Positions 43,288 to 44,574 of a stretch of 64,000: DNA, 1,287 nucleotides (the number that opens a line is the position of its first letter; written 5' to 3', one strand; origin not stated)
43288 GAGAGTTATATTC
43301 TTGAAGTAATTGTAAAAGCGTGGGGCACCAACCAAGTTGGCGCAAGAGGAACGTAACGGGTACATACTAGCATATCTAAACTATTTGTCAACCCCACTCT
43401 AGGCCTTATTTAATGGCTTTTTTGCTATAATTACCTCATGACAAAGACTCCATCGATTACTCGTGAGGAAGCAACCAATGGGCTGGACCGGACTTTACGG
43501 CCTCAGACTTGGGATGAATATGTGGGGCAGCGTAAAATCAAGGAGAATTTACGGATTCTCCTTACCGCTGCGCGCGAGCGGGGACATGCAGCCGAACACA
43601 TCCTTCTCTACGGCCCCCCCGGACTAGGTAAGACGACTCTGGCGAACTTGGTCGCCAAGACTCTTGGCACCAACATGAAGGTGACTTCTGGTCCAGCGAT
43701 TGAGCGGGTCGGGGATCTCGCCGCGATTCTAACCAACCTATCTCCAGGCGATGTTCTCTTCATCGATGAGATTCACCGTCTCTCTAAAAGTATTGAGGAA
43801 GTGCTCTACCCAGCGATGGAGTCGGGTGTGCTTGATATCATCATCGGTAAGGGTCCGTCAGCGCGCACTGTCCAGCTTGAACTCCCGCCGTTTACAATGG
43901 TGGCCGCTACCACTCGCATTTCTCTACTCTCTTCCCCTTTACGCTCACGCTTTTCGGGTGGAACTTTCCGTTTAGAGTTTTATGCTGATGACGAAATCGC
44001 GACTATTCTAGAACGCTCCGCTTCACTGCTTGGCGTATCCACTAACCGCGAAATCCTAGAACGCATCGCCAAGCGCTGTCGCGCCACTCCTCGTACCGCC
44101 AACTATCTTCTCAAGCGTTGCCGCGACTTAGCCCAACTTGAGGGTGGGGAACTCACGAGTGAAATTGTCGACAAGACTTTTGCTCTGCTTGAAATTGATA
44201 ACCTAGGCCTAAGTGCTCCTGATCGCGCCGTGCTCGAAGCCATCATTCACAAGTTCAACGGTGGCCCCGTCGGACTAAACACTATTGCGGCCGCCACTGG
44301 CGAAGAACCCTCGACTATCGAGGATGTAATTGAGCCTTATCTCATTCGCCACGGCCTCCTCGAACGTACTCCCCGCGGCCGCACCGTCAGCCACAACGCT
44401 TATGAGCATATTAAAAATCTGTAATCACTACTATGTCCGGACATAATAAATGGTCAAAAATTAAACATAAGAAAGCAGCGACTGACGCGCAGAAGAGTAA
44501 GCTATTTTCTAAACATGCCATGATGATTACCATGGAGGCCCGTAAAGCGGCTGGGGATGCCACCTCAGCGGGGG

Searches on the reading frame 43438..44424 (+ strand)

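Call 98: search_protein_families(library=pfam, proteins=[window:43438-44424:+], max_evalue=0.001)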
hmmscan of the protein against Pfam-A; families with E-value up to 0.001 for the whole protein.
window:43438-44424:+ (328 aa): 16 families
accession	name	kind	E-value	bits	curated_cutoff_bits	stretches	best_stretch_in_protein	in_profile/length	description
PF05496.18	RuvB_N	-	3.8e-72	241.7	27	1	20-173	1-154/159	Holliday junction DNA helicase RuvB P-loop domain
PF05491.19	RuvB_C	-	2.7e-24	85.3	24.7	1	256-326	2-72/72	RuvB C-terminal winged helix domain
PF00004.35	AAA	-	1.8e-19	70.9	21.2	1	55-173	1-124/131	ATPase family associated with various cellular activities (AAA)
PF17864.7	AAA_lid_4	-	8.1e-18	64.4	27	1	182-254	1-74/74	RuvB AAA lid domain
PF07728.20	AAA_5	-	3.1e-10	40.7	22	1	54-172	1-139/139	AAA domain (dynein-related subfamily)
PF06068.19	TIP49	-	7.5e-08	32.4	23.8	1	15-83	12-81/347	TIP49 P-loop domain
PF13191.12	AAA_16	-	7.8e-07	30.2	32.6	1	32-90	6-63/167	AAA ATPase domain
PF13401.12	AAA_22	-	7.8e-06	26.7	27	0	51-76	4-29/130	AAA domain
PF01078.27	Mg_chelatase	-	1.5e-05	24.9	20.3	0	52-76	22-46/207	Magnesium chelatase, subunit ChlI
PF00910.28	RNA_helicase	-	0.00018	22.4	21.5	1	55-124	1-72/105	RNA helicase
PF00493.29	MCM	-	0.00019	21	23.3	0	26-134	24-152/224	MCM P-loop domain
PF00931.28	NB-ARC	-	0.00024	20.9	23.5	0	53-75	19-41/248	NB-ARC domain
PF13479.12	AAA_24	-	0.00032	21.1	27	1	54-120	4-81/195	AAA domain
PF07724.20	AAA_2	-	0.00033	21.2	27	0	102-133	74-105/166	AAA domain (Cdc48 subfamily)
PF14532.12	Sigma54_activ_2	-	0.00052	20.7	25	0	54-126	23-92/138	Sigma-54 interaction domain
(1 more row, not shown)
